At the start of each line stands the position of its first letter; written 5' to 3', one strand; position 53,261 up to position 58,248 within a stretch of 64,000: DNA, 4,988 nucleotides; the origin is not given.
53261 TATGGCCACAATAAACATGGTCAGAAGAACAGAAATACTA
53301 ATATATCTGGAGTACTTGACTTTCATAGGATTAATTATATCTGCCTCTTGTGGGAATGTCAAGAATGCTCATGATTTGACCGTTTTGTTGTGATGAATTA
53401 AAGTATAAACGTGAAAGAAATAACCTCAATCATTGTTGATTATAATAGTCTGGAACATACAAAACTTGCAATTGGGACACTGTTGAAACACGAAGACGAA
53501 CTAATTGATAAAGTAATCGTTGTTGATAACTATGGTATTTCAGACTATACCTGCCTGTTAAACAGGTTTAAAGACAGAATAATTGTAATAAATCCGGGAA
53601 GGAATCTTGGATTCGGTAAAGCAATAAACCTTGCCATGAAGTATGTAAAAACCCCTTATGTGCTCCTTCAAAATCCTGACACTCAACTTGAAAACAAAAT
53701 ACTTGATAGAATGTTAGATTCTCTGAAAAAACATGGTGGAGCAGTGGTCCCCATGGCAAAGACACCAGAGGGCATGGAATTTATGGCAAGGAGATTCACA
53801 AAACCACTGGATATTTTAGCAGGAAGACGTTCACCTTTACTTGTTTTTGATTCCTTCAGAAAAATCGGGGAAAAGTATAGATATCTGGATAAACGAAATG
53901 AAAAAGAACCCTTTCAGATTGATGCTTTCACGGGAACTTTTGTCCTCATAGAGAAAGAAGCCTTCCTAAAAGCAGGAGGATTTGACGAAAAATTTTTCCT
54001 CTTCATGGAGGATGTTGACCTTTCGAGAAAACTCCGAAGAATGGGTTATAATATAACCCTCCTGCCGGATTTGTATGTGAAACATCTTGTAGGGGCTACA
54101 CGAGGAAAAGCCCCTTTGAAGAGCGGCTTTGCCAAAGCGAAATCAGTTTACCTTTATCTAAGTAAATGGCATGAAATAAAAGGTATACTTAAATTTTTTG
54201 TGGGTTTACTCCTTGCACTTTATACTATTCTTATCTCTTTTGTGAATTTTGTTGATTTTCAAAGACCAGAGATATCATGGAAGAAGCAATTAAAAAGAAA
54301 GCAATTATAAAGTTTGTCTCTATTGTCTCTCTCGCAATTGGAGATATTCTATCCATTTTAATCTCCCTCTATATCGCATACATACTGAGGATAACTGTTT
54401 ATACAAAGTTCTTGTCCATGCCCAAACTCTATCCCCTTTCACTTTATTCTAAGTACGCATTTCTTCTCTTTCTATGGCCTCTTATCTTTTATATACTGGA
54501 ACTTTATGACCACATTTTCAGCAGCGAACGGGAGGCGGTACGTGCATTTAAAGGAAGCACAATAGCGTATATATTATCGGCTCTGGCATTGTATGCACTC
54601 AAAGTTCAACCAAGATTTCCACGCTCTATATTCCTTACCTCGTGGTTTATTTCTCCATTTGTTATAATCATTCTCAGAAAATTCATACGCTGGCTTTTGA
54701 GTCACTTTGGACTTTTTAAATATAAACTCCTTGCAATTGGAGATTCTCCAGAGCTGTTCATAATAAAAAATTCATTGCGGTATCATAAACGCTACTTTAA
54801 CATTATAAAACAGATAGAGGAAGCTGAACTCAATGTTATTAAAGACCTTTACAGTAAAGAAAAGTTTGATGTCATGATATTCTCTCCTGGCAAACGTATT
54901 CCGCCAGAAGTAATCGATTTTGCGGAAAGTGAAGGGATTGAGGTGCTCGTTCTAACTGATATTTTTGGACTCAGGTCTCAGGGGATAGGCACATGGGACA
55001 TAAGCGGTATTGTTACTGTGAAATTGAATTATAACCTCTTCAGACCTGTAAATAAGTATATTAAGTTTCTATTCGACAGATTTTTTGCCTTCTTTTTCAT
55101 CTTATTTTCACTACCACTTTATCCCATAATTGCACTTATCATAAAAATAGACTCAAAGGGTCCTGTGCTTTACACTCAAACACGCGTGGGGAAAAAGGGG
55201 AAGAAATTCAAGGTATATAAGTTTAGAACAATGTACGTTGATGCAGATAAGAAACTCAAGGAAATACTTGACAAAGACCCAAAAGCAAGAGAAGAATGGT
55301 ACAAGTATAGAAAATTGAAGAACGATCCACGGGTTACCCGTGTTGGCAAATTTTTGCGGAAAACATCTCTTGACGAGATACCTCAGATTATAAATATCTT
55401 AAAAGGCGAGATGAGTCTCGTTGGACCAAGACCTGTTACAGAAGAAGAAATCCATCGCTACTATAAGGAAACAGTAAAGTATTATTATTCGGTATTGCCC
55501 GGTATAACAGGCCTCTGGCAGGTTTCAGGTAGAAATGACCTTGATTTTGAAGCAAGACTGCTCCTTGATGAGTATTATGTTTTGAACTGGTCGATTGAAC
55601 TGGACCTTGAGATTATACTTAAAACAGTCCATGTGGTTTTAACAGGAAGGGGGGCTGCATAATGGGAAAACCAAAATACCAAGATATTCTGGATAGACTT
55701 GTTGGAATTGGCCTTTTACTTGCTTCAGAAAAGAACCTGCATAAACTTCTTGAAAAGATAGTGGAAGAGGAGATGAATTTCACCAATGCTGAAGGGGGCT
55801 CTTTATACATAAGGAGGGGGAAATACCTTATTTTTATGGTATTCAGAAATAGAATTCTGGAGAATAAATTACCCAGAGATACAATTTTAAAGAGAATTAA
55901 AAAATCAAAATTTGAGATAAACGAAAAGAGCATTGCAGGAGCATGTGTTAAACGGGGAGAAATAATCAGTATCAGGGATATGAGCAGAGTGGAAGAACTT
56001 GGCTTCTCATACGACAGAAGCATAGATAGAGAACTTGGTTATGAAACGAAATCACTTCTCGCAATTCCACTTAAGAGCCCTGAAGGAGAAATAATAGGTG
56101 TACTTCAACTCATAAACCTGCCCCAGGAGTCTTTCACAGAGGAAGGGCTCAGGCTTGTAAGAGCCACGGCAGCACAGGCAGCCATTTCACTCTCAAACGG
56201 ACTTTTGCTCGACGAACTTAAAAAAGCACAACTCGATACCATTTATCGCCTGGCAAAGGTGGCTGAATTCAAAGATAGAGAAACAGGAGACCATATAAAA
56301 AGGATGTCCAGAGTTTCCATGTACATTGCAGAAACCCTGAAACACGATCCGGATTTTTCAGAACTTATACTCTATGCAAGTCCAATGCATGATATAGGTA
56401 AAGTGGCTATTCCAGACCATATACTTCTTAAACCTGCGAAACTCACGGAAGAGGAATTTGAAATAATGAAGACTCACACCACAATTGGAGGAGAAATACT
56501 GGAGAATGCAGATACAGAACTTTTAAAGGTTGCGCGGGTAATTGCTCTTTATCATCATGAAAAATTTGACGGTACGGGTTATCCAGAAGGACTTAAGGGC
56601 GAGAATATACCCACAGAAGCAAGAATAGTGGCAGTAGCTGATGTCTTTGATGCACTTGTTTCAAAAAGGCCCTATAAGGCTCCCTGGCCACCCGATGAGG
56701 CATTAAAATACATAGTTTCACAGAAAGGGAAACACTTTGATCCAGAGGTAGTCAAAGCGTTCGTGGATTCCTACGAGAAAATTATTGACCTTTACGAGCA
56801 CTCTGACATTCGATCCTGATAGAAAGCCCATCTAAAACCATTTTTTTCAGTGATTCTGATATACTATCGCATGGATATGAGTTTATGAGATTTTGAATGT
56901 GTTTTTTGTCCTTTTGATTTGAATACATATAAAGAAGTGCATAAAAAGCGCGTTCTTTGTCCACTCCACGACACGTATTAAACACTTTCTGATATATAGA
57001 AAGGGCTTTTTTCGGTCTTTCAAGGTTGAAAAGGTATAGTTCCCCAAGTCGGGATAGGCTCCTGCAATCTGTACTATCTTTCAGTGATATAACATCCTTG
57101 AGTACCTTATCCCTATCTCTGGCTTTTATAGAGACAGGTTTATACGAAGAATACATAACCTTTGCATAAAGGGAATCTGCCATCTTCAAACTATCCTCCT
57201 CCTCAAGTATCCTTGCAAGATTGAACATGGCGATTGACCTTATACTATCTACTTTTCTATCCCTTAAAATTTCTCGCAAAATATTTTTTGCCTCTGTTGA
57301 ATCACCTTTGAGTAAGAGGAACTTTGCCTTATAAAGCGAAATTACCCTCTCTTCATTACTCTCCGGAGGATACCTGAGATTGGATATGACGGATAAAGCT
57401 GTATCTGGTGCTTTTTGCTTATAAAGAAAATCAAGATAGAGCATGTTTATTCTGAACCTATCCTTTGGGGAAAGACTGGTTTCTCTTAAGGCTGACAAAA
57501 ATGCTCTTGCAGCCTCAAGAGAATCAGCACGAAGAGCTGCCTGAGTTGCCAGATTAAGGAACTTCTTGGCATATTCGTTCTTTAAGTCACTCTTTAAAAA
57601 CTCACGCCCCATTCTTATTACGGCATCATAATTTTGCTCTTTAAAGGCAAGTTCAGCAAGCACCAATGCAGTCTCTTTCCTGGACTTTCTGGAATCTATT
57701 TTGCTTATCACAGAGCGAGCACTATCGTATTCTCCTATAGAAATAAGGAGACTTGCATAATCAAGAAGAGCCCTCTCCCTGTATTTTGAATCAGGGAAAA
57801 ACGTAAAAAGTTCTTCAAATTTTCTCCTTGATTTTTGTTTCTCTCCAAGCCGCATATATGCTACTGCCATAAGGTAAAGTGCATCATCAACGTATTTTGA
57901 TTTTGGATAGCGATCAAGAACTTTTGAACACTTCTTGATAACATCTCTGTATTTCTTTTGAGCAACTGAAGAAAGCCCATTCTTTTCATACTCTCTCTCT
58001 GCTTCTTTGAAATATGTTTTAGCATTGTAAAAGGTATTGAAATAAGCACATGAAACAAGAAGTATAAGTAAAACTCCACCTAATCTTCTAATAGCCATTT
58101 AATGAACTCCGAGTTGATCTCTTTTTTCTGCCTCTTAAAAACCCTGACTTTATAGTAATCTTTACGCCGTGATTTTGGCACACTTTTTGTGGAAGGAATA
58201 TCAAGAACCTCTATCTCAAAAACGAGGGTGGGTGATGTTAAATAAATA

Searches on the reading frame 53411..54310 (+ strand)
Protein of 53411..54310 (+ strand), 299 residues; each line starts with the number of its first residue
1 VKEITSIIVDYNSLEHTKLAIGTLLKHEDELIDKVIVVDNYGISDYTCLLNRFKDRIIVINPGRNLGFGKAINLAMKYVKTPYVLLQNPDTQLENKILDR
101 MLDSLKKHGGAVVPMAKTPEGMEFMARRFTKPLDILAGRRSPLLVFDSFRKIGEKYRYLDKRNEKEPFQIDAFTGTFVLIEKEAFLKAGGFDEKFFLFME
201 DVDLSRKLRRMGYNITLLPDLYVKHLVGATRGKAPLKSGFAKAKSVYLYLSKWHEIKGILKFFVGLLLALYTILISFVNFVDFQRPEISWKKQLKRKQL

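Call 17: search_protein_families(library=pfam, proteins=[window:53411-54310:+], max_evalue=0.00001)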
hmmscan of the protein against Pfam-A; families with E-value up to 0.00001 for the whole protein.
window:53411-54310:+ (299 aa): 2 families
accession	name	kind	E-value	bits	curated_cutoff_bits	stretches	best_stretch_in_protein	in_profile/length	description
PF00535.33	Glycos_transf_2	-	8.8e-11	42.5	23.3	1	7-175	3-158/168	Glycosyl transferase family 2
PF13641.12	Glyco_tranf_2_3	-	1.2e-06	29.1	27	1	52-228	54-214/230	Glycosyltransferase like family 2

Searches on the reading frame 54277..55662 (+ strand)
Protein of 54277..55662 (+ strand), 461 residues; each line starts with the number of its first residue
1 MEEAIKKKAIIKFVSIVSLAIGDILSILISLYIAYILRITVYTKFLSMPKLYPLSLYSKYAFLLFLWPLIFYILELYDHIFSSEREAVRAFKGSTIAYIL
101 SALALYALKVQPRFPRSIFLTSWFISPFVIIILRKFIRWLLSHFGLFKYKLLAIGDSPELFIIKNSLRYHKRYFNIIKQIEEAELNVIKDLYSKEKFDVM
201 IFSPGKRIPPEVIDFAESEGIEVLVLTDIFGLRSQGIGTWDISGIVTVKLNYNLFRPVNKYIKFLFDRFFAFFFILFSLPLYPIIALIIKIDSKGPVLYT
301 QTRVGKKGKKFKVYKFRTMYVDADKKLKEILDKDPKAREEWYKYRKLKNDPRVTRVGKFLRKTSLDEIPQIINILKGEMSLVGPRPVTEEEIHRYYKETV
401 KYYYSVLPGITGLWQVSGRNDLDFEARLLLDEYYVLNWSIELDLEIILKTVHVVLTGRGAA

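Call 17: search_protein_families(library=pfam, proteins=[window:54277-55662:+], max_evalue=0.00001)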
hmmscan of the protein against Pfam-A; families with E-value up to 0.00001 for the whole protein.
window:54277-55662:+ (461 aa): 1 family
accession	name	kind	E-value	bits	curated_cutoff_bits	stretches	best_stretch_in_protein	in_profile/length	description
PF02397.22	Bac_transf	-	2.2e-66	223.2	27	1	263-455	1-178/179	Bacterial sugar transferase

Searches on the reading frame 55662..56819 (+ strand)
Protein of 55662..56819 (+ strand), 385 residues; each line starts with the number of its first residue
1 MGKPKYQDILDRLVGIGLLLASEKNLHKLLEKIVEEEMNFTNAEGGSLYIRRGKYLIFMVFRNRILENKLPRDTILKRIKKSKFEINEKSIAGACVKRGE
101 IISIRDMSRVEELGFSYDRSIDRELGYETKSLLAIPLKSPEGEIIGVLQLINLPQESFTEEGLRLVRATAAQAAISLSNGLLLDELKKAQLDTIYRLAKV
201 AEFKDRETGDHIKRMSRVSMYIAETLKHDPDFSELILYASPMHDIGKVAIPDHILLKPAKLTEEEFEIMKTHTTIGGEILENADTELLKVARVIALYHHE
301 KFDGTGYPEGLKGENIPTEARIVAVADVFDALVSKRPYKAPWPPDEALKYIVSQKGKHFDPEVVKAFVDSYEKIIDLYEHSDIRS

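Call 17: search_protein_families(library=pfam, proteins=[window:55662-56819:+], max_evalue=0.00001)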
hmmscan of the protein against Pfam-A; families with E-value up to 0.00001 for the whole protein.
window:55662-56819:+ (385 aa): 5 families
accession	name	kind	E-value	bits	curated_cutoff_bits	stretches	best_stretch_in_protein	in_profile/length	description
PF13487.12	HD_5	-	8.4e-39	133.5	27.2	1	199-363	5-170/170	HD domain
PF01966.28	HD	-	4.1e-21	75.9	22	1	209-331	2-115/116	HD domain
PF01590.32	GAF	-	7.8e-15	56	22.4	1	25-177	1-133/133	GAF domain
PF13185.12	GAF_2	-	9.1e-10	39.3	28.6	1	24-177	2-135/136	GAF domain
PF13492.12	GAF_3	-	1.8e-07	32.1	27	1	112-179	63-129/129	GAF domain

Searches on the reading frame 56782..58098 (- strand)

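Call 17: search_protein_families(library=pfam, proteins=[window:56782-58098:-], max_evalue=0.00001)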
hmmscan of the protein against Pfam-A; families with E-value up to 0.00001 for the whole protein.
window:56782-58098:- (438 aa): 8 families
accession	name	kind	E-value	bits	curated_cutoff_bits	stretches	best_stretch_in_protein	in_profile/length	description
PF09976.15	TPR_21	-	6.2e-11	42.8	25.5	0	253-320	78-145/193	Tetratricopeptide repeat-like domain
PF14559.12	TPR_19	-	1.6e-10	41.6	25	0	45-92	2-46/68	Tetratricopeptide repeat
PF13428.12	TPR_14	-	9.2e-10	38.7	23.5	0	109-147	2-41/44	Tetratricopeptide repeat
PF13174.12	TPR_6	-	2.4e-09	37.6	26.3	0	72-104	1-33/33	Tetratricopeptide repeat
PF13424.12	TPR_12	-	5.3e-08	33.4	30.1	0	73-129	5-66/77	Tetratricopeptide repeat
PF25058.1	ARM_TT21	-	5.5e-07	30.1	27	0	168-281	17-124/155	Tetratricopeptide repeat protein 21 ARM repeat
PF13176.12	TPR_7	-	2.1e-06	27.8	27.9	0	347-375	1-28/36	Tetratricopeptide repeat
PF12895.13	ANAPC3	-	4.4e-06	27.3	27.2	0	106-160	21-75/82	Anaphase-promoting complex, cyclosome, subunit 3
